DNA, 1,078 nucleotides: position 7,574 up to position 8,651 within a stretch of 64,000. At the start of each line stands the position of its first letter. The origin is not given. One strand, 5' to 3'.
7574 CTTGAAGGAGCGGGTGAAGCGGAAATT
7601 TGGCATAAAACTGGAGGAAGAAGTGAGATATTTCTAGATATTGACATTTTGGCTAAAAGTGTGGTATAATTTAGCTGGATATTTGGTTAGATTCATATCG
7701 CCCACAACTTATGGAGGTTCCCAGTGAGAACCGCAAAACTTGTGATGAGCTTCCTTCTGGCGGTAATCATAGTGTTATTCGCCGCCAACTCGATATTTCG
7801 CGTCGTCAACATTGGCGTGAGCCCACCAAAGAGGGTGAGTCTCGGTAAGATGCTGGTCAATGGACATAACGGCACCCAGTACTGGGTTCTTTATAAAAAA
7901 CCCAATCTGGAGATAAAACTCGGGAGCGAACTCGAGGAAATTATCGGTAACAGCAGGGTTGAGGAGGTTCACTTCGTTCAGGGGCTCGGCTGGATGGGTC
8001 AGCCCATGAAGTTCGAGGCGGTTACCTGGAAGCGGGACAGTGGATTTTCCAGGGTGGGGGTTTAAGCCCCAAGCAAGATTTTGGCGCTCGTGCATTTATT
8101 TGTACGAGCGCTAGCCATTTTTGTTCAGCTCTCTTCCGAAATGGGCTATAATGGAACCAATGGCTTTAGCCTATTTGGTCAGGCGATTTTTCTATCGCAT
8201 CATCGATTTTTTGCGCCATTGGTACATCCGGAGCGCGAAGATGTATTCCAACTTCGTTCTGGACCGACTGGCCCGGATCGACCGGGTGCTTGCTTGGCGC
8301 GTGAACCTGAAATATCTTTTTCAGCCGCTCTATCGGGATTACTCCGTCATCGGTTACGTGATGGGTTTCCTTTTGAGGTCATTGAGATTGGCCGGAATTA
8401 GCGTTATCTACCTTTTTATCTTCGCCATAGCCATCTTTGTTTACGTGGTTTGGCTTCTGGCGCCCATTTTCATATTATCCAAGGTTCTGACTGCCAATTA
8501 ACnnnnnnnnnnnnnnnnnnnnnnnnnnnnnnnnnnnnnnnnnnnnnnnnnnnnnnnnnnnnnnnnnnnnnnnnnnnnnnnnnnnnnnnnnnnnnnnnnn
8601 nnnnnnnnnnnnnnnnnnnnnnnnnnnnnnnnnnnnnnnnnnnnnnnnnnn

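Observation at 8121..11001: Membrane-anchored Clp/Hsp100 paralogue with an inactivated first ATPase domain, coupled to a small membrane protein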

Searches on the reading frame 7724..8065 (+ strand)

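Call 3: search_protein_families(library=pfam, proteins=[window:7724-8065:+], max_evalue=0.01)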
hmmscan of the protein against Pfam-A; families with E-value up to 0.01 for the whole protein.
window:7724-8065:+ (113 aa): 0 families

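Call 50: search_protein_families(library=ncbifam, proteins=[window:7724-8065:+], max_evalue=0.00001)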
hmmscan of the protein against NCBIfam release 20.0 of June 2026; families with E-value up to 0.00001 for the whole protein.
window:7724-8065:+ (113 aa): 0 families

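Call 58: search_protein_families(library=phrogs, proteins=[window:7724-8065:+], max_evalue=0.1)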
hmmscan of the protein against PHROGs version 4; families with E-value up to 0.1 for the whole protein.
window:7724-8065:+ (113 aa): 1 family
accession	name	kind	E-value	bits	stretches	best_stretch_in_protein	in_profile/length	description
phrog_15468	-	unknown function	0.045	11.7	1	14-49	1470-1505/1704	-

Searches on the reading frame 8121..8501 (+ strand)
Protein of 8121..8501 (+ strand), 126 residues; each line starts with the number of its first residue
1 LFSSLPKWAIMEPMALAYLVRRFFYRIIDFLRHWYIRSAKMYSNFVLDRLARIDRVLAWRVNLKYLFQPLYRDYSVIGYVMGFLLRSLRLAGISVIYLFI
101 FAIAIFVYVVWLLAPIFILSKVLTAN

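Call 3: search_protein_families(library=pfam, proteins=[window:8121-8501:+], max_evalue=0.01)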
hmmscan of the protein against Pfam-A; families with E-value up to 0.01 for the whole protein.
window:8121-8501:+ (126 aa): 0 families

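Call 4: search_protein_families(library=ncbifam, proteins=[window:8121-8501:+], max_evalue=0.01)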
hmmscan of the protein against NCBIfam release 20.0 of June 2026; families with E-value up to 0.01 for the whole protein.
window:8121-8501:+ (126 aa): 0 families
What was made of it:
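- On FtsH: No peptidase domain appears in Pfam or NCBIfam (calls 3, 4).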

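Call 10: find_homologous_proteins(query=window:8160-8498:+, max_evalue=0.001)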
Query seq(113 aa) (113 aa): 22 proteins with E <= 0.001 among 29 candidates.
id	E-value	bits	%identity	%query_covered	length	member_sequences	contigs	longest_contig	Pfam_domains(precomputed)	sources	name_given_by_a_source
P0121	1.6e-62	227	100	100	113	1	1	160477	-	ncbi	ncbi:MAG: hypothetical protein ABSF47_00780 [Minisyncoccia bacterium]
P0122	1.8e-62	227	100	100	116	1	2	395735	-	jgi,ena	jgi:hypothetical protein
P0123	5.7e-46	174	68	100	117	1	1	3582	-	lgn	-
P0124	2.5e-45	171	73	100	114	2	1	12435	-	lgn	-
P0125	1.0e-44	169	72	99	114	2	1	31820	-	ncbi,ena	-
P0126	1.3e-44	169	100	76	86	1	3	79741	-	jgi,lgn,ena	-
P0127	1.9e-44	169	72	99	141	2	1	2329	-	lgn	-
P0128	4.0e-44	168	69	100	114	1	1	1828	-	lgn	-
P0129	1.3e-43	166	66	100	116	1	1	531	-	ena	-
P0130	1.6e-43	166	67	100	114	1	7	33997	-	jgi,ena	jgi:hypothetical protein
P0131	1.3e-42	163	67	100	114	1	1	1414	-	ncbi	-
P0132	2.1e-42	162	63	100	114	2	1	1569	-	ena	-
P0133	3.2e-42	161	67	100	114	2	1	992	-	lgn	-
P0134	2.7e-41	158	65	100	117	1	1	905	-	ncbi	-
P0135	6.3e-41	157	65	100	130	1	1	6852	-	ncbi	-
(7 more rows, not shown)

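Call 32: search_protein_families(library=pfam, proteins=[window:8160-8501:+], max_evalue=10)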
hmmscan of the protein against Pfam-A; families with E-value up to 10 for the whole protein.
window:8160-8501:+ (113 aa): 0 families

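Call 45: predict_structure(alignment_id=A4)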
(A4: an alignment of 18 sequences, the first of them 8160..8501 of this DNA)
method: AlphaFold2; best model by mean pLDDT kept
length: 113 residues; sequences in the alignment: 18
mean_pLDDT: 75.5   pTM: 0.36
mean pLDDT of the five models: 75.5, 72.8, 68.0, 67.1, 65.1
residues with pLDDT >= 90: 26; 70-90: 40; 50-70: 47; < 50: 0
segments of 3 or more residues with pLDDT < 50: none
pLDDT, mean of each block of 10 residues (from residue 1): 75 76 65 64 59 54 75 90 95 94 87 63
secondary structure, 60 per line:
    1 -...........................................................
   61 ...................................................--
elements in order: H2-111
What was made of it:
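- Tried and rejected: AlphaFold of the partner alone gave a single long helix with pTM 0.36, too poor for a fold search (call 45).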

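Call 48: find_homologous_proteins(query=A5, max_evalue=0.001)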
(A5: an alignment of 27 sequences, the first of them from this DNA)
Query A5 (27 sequences) (113 aa, profile of the alignment): 285 proteins with E <= 0.001 among 4160 candidates; the best 120 are listed.
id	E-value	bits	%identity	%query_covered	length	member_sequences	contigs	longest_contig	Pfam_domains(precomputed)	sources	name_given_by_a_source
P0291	4.1e-44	167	58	98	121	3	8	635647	-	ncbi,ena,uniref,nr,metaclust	ncbi:MAG: hypothetical protein UY23_C0001G0149 [Candidatus Jorgensenbacteria bacterium GW2011_GWA1_4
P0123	4.2e-44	167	68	100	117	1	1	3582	-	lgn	-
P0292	4.3e-44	167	55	100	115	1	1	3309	-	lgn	-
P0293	1.0e-43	166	51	98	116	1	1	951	-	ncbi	-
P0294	2.3e-43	165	55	98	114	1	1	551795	-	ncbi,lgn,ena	-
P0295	4.6e-43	164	60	78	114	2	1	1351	-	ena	-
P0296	5.9e-43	164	52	98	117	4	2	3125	-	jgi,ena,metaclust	metaclust:\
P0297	6.4e-43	163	56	98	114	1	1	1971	-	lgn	-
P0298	6.8e-43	163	56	96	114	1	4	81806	-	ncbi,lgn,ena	-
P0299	1.3e-42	162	58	96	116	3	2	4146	-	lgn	-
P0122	1.7e-42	162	100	100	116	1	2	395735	-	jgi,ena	jgi:hypothetical protein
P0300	2.2e-42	162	67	96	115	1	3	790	-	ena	-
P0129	2.3e-42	162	66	100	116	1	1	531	-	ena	-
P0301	3.5e-42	161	53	99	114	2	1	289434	-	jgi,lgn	-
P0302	3.7e-42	161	55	96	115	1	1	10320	-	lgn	-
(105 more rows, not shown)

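Call 49: find_encoding_contigs(protein=P0291, flank=8000, max_places=2)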
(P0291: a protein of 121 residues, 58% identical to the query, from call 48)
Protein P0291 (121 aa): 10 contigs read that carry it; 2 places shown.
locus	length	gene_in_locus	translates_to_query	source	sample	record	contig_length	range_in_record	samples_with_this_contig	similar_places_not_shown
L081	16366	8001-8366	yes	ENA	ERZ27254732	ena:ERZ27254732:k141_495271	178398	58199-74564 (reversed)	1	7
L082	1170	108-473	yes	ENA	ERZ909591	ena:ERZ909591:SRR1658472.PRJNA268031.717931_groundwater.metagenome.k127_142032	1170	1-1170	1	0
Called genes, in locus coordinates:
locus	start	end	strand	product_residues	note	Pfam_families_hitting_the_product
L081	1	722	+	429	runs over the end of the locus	PF08245:Mur_ligase_M, PF02875:Mur_ligase_C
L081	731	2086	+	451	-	PF00753:Lactamase_B, PF23023:Anti-Pycsar_Apyc1, PF12706:Lactamase_B_2 (weak), PF16661:Lactamase_B_6, PF10996:Beta-Casp, PF07521:RMMBL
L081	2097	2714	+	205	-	PF18306:LDcluster4, PF03641:Lysine_decarbox (faint)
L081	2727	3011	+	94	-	-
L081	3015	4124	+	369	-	PF01490:Aa_trans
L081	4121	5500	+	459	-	PF04932:Wzy_C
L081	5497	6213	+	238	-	PF01996:F420_ligase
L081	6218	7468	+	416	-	PF27218:MJ0043_C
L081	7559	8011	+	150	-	-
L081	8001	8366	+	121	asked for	-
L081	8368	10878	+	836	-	PF00158:Sigma54_activat (faint), PF13191:AAA_16 (weak), PF13401:AAA_22 (faint), PF17871:AAA_lid_9, PF07724:AAA_2, PF07728:AAA_5, PF00004:AAA (weak), PF10431:ClpB_D2-small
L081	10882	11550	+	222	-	PF07690:MFS_1, PF05977:MFS_3 (weak)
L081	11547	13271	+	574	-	PF14716:HHH_8, PF14520:HHH_5 (faint), PF14791:DNA_pol_B_thumb, PF02811:PHP (weak)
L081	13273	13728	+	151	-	PF00293:NUDIX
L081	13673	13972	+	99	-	PF01035:DNA_binding_1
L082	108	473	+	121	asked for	-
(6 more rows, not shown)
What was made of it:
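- It is also there in a Jorgensenbacteria locus whose upstream genes differ (call 49).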

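Call 57: search_solved_structures(query=A5, max_evalue=10)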
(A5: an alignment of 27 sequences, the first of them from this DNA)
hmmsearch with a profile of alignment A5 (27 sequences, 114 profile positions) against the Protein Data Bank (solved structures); distinct sequences matched with E-value up to 10: 0.
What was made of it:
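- Closest known: ClpC / ClpA / ClpE. Different: The upstream protein is a membrane protein with no similarity to ClpS or MecA (calls 32, 57).
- Tried and rejected: The partner profile found no match in the PDB at E<=10 (call 57).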

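Call 58: search_protein_families(library=phrogs, proteins=[window:8160-8501:+], max_evalue=0.1)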
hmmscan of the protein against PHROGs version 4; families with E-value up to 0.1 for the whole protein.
window:8160-8501:+ (113 aa): 1 family
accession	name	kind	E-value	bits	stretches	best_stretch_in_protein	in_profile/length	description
phrog_14965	-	unknown function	0.0086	16.6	1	10-48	139-177/200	-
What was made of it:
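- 8160..8501 (+): Small partner gene. It is 113 aa from ATG 8160 (116 aa from ATG 8151; the 126-aa TTG 8121 start is unlikely). It has a basic-aromatic amphipathic N-terminal helix, the conserved motifs F..(R/H)HWY and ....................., and one C-terminal uncharged stretch of about 31 residues, giving a tail-anchor-like topology. It has no Pfam, NCBIfam or PDB match and only a marginal PHROGs hit at E 0.0086 (calls 3, 4, 32, 57, 58).
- Tried and rejected: Pfam and PHROGs on the hairpin and linker gave nothing (calls 3, 4, 32, 58).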
